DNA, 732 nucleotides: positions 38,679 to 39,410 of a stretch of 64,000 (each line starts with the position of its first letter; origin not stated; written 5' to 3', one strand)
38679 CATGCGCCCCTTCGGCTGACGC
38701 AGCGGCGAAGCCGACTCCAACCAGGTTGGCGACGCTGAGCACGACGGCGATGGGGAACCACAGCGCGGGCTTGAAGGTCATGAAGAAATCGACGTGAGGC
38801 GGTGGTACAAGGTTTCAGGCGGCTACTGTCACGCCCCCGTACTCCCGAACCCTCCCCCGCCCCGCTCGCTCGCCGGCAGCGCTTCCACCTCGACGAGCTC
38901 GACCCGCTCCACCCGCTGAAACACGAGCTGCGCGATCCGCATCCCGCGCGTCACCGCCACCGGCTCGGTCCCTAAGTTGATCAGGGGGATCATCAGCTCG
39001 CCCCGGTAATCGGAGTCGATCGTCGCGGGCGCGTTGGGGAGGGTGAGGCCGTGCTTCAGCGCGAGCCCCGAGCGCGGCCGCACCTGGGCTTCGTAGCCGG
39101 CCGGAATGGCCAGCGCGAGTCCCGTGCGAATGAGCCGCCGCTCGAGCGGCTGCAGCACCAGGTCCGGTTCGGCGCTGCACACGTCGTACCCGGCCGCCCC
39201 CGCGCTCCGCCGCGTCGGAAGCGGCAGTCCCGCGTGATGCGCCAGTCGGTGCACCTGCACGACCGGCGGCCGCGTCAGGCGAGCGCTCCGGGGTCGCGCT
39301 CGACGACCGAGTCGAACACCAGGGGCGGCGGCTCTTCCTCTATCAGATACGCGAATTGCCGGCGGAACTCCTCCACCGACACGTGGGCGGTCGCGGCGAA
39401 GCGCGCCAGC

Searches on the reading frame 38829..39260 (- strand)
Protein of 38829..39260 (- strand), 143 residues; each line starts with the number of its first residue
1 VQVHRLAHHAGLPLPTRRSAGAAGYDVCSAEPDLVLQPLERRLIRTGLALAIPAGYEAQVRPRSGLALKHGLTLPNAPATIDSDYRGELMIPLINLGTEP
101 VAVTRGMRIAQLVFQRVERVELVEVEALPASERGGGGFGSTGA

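Call 19: search_protein_families(library=pfam, proteins=[window:38829-39260:-], max_evalue=0.001)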
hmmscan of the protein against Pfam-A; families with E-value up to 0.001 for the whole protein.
window:38829-39260:- (143 aa): 2 families
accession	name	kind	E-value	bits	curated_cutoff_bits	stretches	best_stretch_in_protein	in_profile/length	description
PF00692.24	dUTPase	-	2.1e-33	115.3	22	1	13-142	4-129/129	dUTPase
PF22769.1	DCD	-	4.5e-12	46.8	27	1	31-117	68-153/153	dCTP deaminase-like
